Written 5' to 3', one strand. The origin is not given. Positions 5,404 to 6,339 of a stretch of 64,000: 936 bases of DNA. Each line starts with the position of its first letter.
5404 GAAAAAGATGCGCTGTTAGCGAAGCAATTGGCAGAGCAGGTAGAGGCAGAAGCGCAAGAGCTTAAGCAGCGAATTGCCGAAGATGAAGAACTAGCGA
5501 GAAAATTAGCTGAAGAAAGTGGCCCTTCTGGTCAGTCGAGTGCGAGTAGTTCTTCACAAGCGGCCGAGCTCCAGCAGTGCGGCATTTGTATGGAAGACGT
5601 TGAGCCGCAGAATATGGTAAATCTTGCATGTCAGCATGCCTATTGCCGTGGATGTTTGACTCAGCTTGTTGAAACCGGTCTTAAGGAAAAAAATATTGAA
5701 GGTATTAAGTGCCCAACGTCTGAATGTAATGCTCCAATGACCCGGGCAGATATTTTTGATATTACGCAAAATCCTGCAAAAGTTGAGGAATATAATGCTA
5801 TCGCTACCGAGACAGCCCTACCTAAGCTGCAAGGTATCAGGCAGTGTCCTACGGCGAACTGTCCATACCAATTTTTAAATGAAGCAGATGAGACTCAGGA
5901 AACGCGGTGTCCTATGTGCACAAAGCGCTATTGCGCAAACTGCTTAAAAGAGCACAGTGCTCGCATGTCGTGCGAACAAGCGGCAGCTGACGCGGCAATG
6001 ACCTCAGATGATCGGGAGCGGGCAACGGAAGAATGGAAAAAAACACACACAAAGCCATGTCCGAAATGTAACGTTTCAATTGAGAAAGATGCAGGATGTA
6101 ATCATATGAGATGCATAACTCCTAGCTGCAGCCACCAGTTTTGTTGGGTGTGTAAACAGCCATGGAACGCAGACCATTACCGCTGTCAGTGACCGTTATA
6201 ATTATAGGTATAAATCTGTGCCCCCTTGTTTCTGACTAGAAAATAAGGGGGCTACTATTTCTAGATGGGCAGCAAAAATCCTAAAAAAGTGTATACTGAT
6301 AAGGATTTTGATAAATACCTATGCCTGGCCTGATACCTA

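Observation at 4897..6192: Complete eukaryote-type RBR (RING1-IBR-RING2) ubiquitin-ligase module in a bacterial secreted-looking protein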

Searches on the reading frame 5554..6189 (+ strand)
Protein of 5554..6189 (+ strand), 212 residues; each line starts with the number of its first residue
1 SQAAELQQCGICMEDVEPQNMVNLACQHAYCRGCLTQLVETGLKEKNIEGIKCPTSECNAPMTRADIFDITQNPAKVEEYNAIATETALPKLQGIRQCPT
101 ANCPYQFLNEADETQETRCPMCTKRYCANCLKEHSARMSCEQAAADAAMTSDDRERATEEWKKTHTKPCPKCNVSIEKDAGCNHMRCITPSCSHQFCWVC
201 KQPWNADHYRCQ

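Call 12: find_homologous_proteins(query=window:5554-6189:+)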
Query window:5554-6189:+ (212 aa): 32 proteins with E <= 0.001 among 68 candidates.
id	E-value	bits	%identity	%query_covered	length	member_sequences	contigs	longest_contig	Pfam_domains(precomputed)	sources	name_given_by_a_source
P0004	1.7e-36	144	38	95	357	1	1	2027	PF22191.3,PF26200.2,PF01485.28,PF22605.3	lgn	-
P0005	6.4e-33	132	34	95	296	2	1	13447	PF22191.3,PF01485.28,PF22605.3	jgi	jgi:ribosomal protein L44E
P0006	5.0e-18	84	55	29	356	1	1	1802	PF00097.32,PF22191.3,PF13445.13,PF01485.28,PF22605.3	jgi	-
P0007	1.4e-17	82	33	93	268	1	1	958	PF22191.3,PF01485.28,PF22605.3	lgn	-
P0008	5.6e-17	80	34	60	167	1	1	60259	PF22191.3,PF01485.28,PF22605.3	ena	-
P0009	1.2e-14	73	29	96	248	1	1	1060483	PF22191.3,PF26200.2,PF13445.13,PF01485.28,PF22605.3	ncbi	ncbi:RBR-type E3 ubiquitin transferase [Entamoeba marina]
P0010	5.5e-14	70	30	86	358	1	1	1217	PF22191.3,PF13923.13,PF26200.2,PF01485.28,PF22605.3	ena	-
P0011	1.0e-11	63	30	73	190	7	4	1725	PF22191.3,PF26200.2,PF01485.28,PF22605.3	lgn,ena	-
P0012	1.7e-11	62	32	67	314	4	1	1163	PF22191.3,PF19422.5,PF01485.28,PF22605.3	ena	-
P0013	3.5e-11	61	39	54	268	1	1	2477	PF22191.3,PF19422.5,PF01485.28,PF22605.3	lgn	-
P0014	3.6e-11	61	34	52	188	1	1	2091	PF22191.3,PF26200.2,PF01485.28,PF22605.3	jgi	-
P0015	1.4e-10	59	31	92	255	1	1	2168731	PF22191.3,PF13445.13,PF01485.28,PF13639.13,PF22605.3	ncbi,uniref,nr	ncbi:uncharacterized protein EI90DRAFT_2905758 [Cantharellus anzutake]|uniref:uncharacterized protei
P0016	1.5e-10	59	37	50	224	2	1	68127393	PF22191.3,PF26200.2,PF01485.28,PF22605.3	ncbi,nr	ncbi:hypothetical protein C2S51_009797 [Perilla frutescens var. frutescens]|nr:hypothetical protein 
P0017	1.5e-10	59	31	87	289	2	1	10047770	PF22191.3,PF01485.28,PF22605.3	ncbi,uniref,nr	ncbi:probable E3 ubiquitin-protein ligase ARI7 [Sesamum indicum]|uniref:RBR-type E3 ubiquitin transf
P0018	3.1e-10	58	32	72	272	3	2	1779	PF22191.3,PF01485.28,PF22605.3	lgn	-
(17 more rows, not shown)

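Call 18: find_encoding_contigs(protein=P0005, flank=10000, max_places=3)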
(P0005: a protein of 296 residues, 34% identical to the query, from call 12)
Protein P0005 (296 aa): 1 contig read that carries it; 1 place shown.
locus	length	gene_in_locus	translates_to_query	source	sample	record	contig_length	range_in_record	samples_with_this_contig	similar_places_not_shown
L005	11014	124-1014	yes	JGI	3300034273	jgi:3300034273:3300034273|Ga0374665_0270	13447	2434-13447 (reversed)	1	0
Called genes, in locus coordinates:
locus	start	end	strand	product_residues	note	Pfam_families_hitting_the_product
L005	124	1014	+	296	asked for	PF01485:IBR, PF22191:IBR_1, PF22605:IBR_2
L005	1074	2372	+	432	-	PF24105:Beta-prop_CAF1B_HIR1, PF24807:WD40_CDC20-Fz, PF24814:WD40_Prp19, PF24805:EIF3I, PF24817:WD40_WDHD1_1st, PF25174:Beta-prop_THOC3, PF25175:Beta-prop_WDR5, PF23381:Beta-prop_IFT122_1st, +34 more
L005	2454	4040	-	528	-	PF03717:PBP_dimer, PF00905:Transpeptidase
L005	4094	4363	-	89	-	-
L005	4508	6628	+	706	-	PF02415:Chlam_PMP (faint)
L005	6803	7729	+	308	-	PF01791:DeoC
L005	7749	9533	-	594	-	PF13637:Ank_4 (faint), PF13606:Ank_3 (faint), PF12796:Ank_2 (weak), PF00023:Ank (faint), PF12796:Ank_2 (weak), PF13857:Ank_5, PF12796:Ank_2, PF13857:Ank_5 (weak)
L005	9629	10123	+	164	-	-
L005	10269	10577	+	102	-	-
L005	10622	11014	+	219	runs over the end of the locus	PF01068:DNA_ligase_A_M, PF04679:DNA_ligase_A_C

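Call 19: find_encoding_contigs(protein=P0004, flank=5000, max_places=3)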
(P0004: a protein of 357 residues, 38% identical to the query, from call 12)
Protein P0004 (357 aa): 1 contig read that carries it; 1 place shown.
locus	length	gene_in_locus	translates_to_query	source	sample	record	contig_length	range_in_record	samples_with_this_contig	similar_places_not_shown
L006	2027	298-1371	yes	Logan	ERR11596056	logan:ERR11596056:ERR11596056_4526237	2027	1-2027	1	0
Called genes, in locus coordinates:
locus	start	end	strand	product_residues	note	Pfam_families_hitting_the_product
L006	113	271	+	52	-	-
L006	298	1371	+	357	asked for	PF01485:IBR, PF26200:Rcat_RNF216 (weak), PF22191:IBR_1, PF22605:IBR_2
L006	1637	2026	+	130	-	?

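Call 20: find_encoding_contigs(protein=P0008, flank=10000, max_places=3)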
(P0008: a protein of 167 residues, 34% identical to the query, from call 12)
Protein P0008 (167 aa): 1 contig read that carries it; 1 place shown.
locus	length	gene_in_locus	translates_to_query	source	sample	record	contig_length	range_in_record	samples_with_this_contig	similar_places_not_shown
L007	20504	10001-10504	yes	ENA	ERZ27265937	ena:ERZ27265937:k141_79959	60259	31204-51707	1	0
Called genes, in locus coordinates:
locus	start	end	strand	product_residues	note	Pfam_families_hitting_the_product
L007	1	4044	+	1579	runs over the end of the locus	PF00566:RabGAP-TBC, PF23436:RabGap-TBC_2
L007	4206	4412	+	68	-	-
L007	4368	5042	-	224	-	PF00588:SpoU_methylase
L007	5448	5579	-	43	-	-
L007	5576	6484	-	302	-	PF01585:G-patch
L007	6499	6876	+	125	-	-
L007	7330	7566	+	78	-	-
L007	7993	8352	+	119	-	PF12799:LRR_4 (faint), PF13855:LRR_8 (faint)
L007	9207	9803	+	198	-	PF21235:UBA_ARI1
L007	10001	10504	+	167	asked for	PF01485:IBR, PF22605:IBR_2, PF22191:IBR_1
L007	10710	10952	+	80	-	-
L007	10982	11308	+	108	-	-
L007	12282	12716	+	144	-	-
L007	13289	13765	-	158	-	-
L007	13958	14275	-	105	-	-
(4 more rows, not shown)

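Call 22: find_related_loci(query=A1, collection=genome_contigs, flank=8000)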
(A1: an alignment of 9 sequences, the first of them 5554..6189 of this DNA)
Query A1 (212 aa) in genome_contigs; peptide patterns used: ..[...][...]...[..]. (x = any residue, [..] = any of these).
43 stretches matched a pattern; 14 encode a relative of the query (tblastn E <= 1e-3); 14 distinct loci.
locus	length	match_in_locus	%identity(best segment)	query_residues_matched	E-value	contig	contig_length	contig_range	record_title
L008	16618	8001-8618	37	3-209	3e-44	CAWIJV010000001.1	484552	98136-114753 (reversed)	MAG: uncultured bacterium isolate MFD09495.bin.1.131 genome assembly, contig: contig_1252, whole genome shotgun sequence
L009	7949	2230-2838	36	9-212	3e-43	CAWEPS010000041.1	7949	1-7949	MAG: uncultured bacterium isolate MFD02138.bin.3.60 genome assembly, contig: contig_90644, whole genome shotgun sequence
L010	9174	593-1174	33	3-204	8e-35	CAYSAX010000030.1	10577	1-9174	MAG TPA_asm: uncultured Pseudomonadota bacterium isolate SRP302447_co2_787 genome assembly, contig: NODE_17636_length_10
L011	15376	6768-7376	34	5-208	4e-34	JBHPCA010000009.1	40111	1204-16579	Candidatus Dependentiae bacterium isolate SAG AM-311-O15 NODE_9_length_40111_cov_32.056795, whole genome shotgun sequenc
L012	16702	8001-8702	28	5-211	8e-21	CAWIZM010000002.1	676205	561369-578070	MAG: uncultured bacterium isolate MFD06092.bin.1.94 genome assembly, contig: contig_93193, whole genome shotgun sequence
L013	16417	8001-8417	28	9-211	4e-20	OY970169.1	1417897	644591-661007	MAG: uncultured bacterium isolate MFD02248.bin.2.92 genome assembly, chromosome: 1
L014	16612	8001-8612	28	7-208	4e-15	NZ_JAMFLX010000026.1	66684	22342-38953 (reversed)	Parendozoicomonas callyspongiae strain 2012CJ34-2 26, whole genome shotgun sequence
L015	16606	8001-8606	26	7-209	1e-14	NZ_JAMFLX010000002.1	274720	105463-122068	Parendozoicomonas callyspongiae strain 2012CJ34-2 2, whole genome shotgun sequence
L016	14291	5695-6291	30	8-206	4e-14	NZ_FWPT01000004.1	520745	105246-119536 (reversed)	Parendozoicomonas haliclonae isolate S-B4-1U, whole genome shotgun sequence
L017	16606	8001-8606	25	7-209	2e-13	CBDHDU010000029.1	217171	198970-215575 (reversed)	MAG: Endozoicomonadaceae bacterium isolate 8204b127-ed44-4f0c-821e-8f6a8ca9bc38 genome assembly, contig: contig_28, whol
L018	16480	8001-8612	32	7-200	5e-33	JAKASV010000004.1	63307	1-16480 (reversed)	MAG: bacterium isolate YP1.bin78 NODE_439_length_63307_cov_9.358468, whole genome shotgun sequence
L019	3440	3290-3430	47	163-209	6e-10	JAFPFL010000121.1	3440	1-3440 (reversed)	MAG: Oscillospiraceae bacterium isolate RGIG1095 Dairy_cattle_Reticulum-5__c1408594, whole genome shotgun sequence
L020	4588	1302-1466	43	143-200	3e-8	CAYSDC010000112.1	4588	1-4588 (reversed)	MAG TPA_asm: uncultured Pseudomonadota bacterium isolate SRP285395_co2_342 genome assembly, contig: NODE_29931_length_45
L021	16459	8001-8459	23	12-202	1e-7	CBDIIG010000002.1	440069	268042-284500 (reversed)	MAG: Sediminibacterium sp. isolate 5b90e9e2-3ad3-4aa0-a37d-b76ccf849b43 genome assembly, contig: contig_2, whole genome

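Call 46: predict_structure(alignment_id=A1)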
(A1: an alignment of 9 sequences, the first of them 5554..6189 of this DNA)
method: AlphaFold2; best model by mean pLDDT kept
length: 212 residues; sequences in the alignment: 9
mean_pLDDT: 82.3   pTM: 0.45
mean pLDDT of the five models: 82.3, 82.2, 80.7, 80.4, 77.2
residues with pLDDT >= 90: 82; 70-90: 92; 50-70: 32; < 50: 6
segments of 3 or more residues with pLDDT < 50: none
pLDDT, mean of each block of 10 residues (from residue 1): 74 92 95 97 94 94 96 96 83 75 79 68 77 60 73 76 80 83 82 88 73 42
secondary structure, 60 per line:
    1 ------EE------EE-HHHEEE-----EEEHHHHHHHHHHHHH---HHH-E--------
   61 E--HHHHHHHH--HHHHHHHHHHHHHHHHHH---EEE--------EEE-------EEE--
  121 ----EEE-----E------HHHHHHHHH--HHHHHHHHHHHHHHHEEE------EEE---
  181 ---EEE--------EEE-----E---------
elements in order: E21-23 E29-31 H32-44 H64-71 H74-91 E95-97 E106-108 E116-118 E125-127 H140-148 H151-165 E166-168 E175-177 E184-186 E195-197

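Call 49: fold_search(model_id=the predicted structure, library=pdb)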
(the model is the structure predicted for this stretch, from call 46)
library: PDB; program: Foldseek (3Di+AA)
matches with E <= 10: 229; with E <= 0.001: 63
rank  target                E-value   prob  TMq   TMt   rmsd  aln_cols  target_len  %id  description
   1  7od1_A                3.3e-14  1.00  0.47  0.25  16.0       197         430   31  Crystal structure of RBR ubiquitin ligase ARIH2 (released 2021-09-15)
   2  7od1_B                1.9e-13  1.00  0.46  0.25  16.2       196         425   31  Crystal structure of RBR ubiquitin ligase ARIH2 (released 2021-09-15)
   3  5udh_A                9.1e-13  1.00  0.36  0.22  15.6       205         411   26  HHARI/ARIH1-UBCH7~Ubiquitin (released 2017-06-14)
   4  7b5l_H                1.1e-12  1.00  0.53  0.28  13.3       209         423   28  Ubiquitin ligation to F-box protein substrates by SCF-RBR E3-E3 super-assembly: NEDD8-CUL1-RBX1-SKP1-SKP2-CKSHS1-Cycli (released 2021-02-10)
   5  9sdx_H                1.8e-12  1.00  0.50  0.26  13.5       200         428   29  Structure of RBR binding E2 variant crosslinked with NEDD8-CUL5-RBX2 bound ARIH2 and Ub (released 2025-12-24)
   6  5udh_B                1.2e-11  1.00  0.35  0.23  16.3       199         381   26  HHARI/ARIH1-UBCH7~Ubiquitin (released 2017-06-14)
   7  4i1h                  2.5e-11  1.00  0.31  0.23  31.9       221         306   24  Structure of Parkin E3 ligase (released 2013-06-19)
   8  5tte_B                3.0e-11  1.00  0.41  0.23  17.2       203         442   28  Crystal Structure of an RBR E3 ubiquitin ligase in complex with an E2-Ub thioester intermediate mimic (released 2017-08-23)
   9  4kbl_A                3.0e-11  1.00  0.38  0.23  16.4       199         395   26  Structure of HHARI, a RING-IBR-RING ubiquitin ligase: autoinhibition of an Ariadne-family E3 and insights into ligatio (released 2013-05-29)
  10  8ikv_C                6.3e-11  1.00  0.44  0.32  31.1       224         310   25  pUbl depleted phospho-Parkin(K211N,R163D) in complex with pUb (released 2024-09-11)
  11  8jwv                  6.7e-11  1.00  0.31  0.23  32.5       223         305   22  Untethered R0RBR (released 2024-07-03)
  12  8eaz_A                8.6e-11  1.00  0.46  0.40  12.7       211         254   26  HOIL-1/E2-Ub/Ub transthiolation complex (released 2023-01-18)
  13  8ikv_A                9.8e-11  1.00  0.44  0.32  30.1       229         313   24  pUbl depleted phospho-Parkin(K211N,R163D) in complex with pUb (released 2024-09-11)
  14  4k7d_A                1.5e-10  1.00  0.29  0.22  30.7       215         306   24  Crystal Structure of Parkin C-terminal RING domains (released 2013-05-15)
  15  8eb0_A                2.1e-10  1.00  0.43  0.38  13.6       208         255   20  RNF216/E2-Ub/Ub transthiolation complex (released 2023-01-18)
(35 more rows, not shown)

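Call 50: search_protein_representatives(protein=window:5554-6189:+)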
Query: 212 residues. Proteins with E-value up to 0.001 (for the whole library): 12127; up to 1e-10: 3185; up to 1e-30: 138. The best 150 are listed.
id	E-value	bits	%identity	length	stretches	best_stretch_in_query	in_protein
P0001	9.4e-142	486.4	100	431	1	1-212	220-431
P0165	3.9e-55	203.3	29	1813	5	8-207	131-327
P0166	8.6e-48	179.3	36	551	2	7-202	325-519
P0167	1.5e-46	175.3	42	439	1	7-212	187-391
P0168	1.8e-46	175.0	43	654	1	6-206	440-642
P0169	7.5e-46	173.0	30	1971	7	8-204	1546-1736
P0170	1.2e-45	172.3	40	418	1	5-212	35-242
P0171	6.4e-44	166.6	42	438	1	4-208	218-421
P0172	7.7e-44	166.4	38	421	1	6-212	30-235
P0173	2.0e-43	165.0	46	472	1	3-201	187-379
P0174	2.7e-43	164.6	43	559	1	3-210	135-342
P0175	4.5e-43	163.9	42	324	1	3-211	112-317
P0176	5.0e-43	163.7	42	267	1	7-211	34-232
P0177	2.2e-42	161.6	40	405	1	6-211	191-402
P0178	1.8e-41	158.7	44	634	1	8-206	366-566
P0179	2.9e-41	157.9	41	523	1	8-208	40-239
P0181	7.6e-41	156.6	41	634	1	5-211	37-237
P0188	2.0e-39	152.0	42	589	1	8-211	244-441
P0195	1.9e-38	148.8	46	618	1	4-205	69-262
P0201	2.4e-37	145.2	38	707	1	7-212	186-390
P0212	5.8e-37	143.9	37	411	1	4-206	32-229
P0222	2.7e-36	141.7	41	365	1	2-203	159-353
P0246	1.5e-34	136.1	38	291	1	8-199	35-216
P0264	1.6e-32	129.4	37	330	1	3-203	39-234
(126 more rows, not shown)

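Call 57: list_cluster_members(proteins=[P0165, P0166, P0167, P0168, P0169, P0170, P0171, P0173, P0174, P0179])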
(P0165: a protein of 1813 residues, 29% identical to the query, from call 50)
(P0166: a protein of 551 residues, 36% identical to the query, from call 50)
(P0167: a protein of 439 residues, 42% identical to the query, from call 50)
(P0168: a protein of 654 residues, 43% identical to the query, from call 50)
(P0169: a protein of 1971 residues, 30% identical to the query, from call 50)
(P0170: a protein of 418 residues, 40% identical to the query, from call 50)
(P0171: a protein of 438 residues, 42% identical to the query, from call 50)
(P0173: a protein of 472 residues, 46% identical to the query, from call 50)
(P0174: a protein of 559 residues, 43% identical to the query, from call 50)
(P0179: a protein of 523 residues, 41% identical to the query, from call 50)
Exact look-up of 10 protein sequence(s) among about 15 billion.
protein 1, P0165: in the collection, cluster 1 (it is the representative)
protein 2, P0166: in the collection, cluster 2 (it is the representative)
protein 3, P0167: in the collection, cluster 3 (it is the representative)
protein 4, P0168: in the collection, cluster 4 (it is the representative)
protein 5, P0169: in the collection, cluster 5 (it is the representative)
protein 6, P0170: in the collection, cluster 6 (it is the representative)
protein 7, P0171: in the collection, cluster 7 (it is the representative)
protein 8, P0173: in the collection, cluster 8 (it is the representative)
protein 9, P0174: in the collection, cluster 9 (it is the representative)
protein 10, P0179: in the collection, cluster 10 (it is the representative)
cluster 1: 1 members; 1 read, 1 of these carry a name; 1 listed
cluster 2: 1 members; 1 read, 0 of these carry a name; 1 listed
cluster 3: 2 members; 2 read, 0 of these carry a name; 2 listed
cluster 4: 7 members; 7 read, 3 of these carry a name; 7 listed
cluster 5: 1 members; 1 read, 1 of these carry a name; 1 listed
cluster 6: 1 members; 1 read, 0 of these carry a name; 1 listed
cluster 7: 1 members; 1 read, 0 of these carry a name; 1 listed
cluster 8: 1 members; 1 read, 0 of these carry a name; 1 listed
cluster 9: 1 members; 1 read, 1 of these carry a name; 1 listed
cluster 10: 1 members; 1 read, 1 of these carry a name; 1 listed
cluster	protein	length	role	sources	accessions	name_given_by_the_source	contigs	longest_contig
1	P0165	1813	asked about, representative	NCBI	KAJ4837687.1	hypothetical protein Tsubulata_013497, partial [Turnera subulata]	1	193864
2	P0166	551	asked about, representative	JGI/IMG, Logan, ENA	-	-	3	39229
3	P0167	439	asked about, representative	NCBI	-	-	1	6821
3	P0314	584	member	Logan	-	-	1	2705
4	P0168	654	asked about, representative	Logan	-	-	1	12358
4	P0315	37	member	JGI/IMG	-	hypothetical protein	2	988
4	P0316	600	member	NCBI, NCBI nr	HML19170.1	MAG TPA: ankyrin repeat domain-containing protein [Candidatus Dependentiae bacterium] | ankyrin repeat domain-containing protein [Candidatus Dependentiae bacterium]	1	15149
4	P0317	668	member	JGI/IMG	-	hypothetical protein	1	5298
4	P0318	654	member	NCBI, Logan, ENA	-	-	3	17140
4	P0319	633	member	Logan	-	-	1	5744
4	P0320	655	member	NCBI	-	-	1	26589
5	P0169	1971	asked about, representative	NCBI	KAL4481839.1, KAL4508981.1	hypothetical protein ABPG74_007928 [Tetrahymena malaccensis]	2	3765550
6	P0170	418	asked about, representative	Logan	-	-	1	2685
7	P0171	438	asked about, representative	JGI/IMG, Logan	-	-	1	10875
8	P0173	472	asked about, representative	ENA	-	-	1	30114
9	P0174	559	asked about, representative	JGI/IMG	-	hypothetical protein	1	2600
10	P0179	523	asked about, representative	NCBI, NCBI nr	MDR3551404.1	MAG: IBR domain-containing protein [Candidatus Babeliales bacterium] | IBR domain-containing protein [Candidatus Babeliales bacterium]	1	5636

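Call 67: find_related_loci(query=A1, collection=viral_contigs, flank=5000)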
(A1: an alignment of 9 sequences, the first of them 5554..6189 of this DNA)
Query A1 (212 aa) in viral_contigs; peptide patterns used: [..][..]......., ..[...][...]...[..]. (x = any residue, [..] = any of these).
33 stretches matched a pattern; 15 encode a relative of the query (tblastn E <= 1e-3); 15 distinct loci.
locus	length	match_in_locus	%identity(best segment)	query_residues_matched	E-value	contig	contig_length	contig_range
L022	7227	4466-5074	30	9-212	1e-24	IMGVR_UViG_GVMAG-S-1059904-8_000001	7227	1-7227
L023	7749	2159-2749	29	2-204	6e-24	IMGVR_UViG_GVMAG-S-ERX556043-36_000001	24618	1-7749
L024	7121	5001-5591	27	1-204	1e-22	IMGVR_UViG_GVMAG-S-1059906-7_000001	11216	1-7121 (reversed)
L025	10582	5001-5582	26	8-208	9e-19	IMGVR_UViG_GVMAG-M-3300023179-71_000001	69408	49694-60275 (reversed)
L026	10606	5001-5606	26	8-207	4e-18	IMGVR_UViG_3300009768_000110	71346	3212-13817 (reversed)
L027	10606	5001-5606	26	8-207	4e-18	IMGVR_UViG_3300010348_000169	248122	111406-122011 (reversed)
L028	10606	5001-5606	26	8-207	4e-18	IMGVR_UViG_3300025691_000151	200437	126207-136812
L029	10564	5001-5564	24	6-204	3e-14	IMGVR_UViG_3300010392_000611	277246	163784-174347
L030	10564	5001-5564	24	6-204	3e-14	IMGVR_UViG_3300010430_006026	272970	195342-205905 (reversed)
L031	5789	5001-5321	28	95-204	9e-11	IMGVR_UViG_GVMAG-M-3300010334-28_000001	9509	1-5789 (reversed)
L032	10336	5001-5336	31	97-210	8e-10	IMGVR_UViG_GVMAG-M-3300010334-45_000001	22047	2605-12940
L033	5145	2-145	40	155-204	3e-9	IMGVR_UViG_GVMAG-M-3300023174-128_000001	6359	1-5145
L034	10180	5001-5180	42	155-210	4e-9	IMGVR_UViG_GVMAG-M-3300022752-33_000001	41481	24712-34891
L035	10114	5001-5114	41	166-206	3e-6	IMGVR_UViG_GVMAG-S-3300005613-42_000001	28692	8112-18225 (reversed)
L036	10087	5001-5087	52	166-196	1e-5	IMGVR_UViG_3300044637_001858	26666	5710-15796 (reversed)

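Call 82: list_cluster_members(proteins=[P0175, P0176, P0181, P0188, P0195, P0201, P0212, P0222, P0246, P0264])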
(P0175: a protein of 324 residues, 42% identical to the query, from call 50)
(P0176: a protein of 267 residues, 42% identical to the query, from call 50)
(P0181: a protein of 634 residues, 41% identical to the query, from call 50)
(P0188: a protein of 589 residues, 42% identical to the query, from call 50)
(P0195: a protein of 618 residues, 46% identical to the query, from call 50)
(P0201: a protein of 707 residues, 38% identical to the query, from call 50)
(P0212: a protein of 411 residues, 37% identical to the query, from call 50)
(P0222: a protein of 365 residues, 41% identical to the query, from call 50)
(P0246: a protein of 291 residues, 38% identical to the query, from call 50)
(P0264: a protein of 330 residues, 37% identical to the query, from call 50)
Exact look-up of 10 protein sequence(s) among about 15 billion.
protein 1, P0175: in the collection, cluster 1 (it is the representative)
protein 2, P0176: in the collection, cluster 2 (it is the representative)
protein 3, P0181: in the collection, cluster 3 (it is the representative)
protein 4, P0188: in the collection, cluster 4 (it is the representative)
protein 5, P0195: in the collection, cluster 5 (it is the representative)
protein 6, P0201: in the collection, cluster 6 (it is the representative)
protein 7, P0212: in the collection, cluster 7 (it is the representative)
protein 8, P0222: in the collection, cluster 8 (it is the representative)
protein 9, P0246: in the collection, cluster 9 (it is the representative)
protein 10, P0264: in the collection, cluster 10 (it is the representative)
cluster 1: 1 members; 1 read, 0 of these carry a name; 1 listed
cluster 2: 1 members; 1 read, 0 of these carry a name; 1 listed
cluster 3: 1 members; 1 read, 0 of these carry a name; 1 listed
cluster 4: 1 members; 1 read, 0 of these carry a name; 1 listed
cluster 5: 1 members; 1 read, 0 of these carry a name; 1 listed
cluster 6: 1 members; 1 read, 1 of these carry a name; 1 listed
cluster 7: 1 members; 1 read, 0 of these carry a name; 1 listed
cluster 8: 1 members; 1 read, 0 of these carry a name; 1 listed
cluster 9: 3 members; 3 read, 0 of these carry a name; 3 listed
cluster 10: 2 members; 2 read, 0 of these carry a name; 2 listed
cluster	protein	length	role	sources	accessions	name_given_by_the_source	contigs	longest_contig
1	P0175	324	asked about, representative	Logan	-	-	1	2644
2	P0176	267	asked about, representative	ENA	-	-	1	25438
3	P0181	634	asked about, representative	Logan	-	-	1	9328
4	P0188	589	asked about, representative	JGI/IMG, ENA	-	-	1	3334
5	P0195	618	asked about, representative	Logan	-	-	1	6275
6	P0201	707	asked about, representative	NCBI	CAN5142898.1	hypothetical protein BH09DEP1_BH09DEP1_3360 [soil metagenome]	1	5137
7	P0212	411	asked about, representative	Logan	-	-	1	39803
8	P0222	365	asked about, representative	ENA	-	-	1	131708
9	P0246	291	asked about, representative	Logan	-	-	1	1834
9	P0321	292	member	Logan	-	-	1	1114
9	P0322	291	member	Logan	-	-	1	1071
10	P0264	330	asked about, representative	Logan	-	-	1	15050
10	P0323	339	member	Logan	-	-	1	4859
